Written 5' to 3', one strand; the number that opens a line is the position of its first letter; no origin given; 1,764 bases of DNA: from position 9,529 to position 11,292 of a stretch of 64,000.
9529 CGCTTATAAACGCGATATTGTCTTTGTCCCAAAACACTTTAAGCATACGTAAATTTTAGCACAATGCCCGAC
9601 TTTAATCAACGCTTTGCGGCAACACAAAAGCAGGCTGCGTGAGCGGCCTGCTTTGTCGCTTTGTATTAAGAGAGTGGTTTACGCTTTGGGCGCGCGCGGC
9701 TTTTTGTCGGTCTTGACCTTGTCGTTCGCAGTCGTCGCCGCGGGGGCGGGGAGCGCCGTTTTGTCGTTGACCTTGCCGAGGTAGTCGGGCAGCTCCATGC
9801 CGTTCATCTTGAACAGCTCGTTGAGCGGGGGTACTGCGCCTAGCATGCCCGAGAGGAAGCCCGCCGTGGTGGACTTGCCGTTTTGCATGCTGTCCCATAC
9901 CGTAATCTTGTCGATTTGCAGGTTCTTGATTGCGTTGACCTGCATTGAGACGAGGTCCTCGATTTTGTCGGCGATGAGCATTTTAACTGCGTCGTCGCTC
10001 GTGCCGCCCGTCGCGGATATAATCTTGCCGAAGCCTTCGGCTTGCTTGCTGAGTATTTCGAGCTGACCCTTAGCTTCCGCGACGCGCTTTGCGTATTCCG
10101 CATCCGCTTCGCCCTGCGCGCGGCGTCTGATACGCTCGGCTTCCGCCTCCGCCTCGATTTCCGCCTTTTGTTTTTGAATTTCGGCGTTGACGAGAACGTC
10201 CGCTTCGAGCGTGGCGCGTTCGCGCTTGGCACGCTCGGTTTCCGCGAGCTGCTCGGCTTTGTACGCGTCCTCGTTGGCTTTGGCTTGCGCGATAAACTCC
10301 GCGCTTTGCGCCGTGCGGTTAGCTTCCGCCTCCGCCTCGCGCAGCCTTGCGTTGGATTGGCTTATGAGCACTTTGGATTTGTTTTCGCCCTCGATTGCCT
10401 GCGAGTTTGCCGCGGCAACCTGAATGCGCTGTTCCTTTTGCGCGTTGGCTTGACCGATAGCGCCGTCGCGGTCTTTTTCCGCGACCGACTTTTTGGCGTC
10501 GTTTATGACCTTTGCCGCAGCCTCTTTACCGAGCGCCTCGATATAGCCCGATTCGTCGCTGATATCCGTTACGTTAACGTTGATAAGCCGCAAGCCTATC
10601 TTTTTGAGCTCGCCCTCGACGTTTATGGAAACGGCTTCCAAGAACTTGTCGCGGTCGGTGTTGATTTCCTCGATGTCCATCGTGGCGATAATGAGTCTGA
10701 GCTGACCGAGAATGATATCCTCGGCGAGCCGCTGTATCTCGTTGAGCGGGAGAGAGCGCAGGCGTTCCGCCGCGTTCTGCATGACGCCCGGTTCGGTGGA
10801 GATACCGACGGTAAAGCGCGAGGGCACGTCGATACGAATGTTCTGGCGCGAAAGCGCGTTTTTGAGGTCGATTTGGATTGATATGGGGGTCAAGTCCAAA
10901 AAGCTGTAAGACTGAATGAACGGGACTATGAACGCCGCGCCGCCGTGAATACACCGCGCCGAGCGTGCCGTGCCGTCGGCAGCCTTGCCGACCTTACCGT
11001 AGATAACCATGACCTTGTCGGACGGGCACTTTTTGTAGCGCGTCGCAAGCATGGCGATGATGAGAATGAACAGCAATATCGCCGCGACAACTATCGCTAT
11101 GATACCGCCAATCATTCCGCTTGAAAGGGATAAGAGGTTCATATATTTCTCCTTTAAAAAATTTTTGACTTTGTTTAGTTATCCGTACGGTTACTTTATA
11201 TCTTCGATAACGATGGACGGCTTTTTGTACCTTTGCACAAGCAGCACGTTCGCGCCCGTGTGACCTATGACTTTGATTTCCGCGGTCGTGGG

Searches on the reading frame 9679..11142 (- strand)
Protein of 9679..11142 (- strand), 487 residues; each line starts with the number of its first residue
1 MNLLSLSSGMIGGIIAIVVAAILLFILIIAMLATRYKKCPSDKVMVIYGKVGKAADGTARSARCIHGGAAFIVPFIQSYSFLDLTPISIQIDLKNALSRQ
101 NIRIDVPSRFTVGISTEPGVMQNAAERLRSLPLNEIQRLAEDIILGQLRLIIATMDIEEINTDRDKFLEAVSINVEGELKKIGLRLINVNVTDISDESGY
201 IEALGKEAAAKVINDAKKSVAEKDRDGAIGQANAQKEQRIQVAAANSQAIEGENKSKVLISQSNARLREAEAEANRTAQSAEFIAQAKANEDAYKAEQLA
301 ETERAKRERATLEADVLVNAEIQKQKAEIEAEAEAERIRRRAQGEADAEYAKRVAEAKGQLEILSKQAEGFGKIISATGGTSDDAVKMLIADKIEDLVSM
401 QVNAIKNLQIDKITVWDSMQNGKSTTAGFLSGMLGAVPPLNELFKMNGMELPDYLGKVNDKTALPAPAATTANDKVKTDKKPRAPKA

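Call 3: search_protein_families(library=pfam, proteins=[window:9679-11142:-], max_evalue=0.01)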
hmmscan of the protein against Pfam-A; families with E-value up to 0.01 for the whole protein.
window:9679-11142:- (487 aa): 1 family
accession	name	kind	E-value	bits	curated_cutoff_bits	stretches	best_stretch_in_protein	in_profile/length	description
PF01145.31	Band_7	-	2.9e-26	93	23.6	1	41-224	5-175/176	SPFH domain / Band 7 family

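Call 74: find_encoding_contigs(protein=window:9679-11142:-, flank=10000, max_places=4)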
Protein window:9679-11142:- (487 aa): 22 contigs read that carry it; 4 places shown.
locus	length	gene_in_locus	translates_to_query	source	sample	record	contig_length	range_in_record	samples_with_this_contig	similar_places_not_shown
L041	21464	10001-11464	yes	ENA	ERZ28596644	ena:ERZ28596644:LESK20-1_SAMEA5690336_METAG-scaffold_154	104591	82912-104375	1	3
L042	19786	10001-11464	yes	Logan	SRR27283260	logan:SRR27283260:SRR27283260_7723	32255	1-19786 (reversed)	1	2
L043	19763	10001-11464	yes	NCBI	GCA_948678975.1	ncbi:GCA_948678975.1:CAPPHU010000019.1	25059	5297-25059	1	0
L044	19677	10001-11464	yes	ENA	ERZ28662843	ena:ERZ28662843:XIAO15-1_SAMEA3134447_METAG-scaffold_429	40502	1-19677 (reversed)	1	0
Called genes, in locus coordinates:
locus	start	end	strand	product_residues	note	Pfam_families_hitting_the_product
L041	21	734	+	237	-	PF12822:ECF_trnsprt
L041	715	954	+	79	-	PF01361:Tautomerase, PF14552:Tautomerase_2 (weak)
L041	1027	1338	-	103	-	-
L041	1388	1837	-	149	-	PF12844:HTH_19 (faint), PF01381:HTH_3 (faint), PF13443:HTH_26 (faint)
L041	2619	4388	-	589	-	PF01935:DUF87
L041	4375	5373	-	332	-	PF13289:SIR2_2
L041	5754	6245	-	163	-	-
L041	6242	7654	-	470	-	PF05593:RHS_repeat (faint), PF25023:TEN_YD-shell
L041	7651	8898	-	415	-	PF12725:DUF3810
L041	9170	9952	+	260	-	-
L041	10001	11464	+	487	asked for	PF01145:Band_7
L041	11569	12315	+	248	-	PF12833:HTH_18, PF00165:HTH_AraC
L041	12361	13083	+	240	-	PF01841:Transglut_core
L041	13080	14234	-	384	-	PF02687:FtsX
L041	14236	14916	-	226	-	PF02463:SMC_N (faint), PF00005:ABC_tran, PF13304:AAA_21 (faint)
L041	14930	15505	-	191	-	PF13305:TetR_C_33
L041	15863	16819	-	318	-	PF13349:DUF4097 (weak)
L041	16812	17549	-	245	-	PF22564:HAAS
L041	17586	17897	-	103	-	PF13463:HTH_27 (weak), PF03551:PadR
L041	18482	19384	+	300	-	PF01370:Epimerase, PF04321:RmlD_sub_bind (faint)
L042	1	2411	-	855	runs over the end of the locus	PF06832:BiPBP_C (faint), PF01841:Transglut_core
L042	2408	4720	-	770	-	PF06832:BiPBP_C (faint), PF00801:PKD (faint)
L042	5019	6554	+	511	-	PF01554:MatE (faint), PF01943:Polysacc_synt, PF03023:MurJ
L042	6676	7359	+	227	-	PF12822:ECF_trnsprt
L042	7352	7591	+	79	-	PF01361:Tautomerase, PF14552:Tautomerase_2 (weak)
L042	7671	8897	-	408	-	PF12725:DUF3810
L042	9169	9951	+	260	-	-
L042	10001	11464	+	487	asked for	PF01145:Band_7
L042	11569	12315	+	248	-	PF12833:HTH_18, PF00165:HTH_AraC (weak)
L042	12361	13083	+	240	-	PF01841:Transglut_core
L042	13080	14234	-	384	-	PF02687:FtsX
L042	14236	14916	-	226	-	PF02463:SMC_N (faint), PF00005:ABC_tran, PF13304:AAA_21 (faint)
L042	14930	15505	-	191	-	PF13305:TetR_C_33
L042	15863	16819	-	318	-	PF13349:DUF4097 (weak)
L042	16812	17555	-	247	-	PF22564:HAAS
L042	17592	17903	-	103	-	PF13463:HTH_27 (weak), PF03551:PadR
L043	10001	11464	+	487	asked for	PF01145:Band_7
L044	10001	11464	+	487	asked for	PF01145:Band_7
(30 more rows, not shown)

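Call 92: list_cluster_members(proteins=[window:9679-11142:-, window:13489-14898:+, window:14898-15386:+])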
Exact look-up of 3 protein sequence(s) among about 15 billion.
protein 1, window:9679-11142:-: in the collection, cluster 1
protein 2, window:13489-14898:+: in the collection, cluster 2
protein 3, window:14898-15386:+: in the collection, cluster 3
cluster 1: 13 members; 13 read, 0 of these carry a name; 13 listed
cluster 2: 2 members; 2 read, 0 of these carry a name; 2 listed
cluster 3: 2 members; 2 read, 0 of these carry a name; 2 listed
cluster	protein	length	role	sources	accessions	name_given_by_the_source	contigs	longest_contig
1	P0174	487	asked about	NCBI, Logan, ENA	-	-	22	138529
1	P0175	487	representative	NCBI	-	-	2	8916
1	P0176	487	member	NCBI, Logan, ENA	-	-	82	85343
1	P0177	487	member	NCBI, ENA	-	-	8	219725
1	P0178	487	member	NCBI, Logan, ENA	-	-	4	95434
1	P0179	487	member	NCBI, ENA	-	-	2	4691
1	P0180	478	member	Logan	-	-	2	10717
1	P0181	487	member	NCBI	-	-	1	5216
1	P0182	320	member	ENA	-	-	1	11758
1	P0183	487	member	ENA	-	-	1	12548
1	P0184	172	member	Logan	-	-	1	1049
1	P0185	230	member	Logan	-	-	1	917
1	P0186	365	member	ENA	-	-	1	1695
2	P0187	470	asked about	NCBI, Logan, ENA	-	-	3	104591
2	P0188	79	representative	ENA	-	-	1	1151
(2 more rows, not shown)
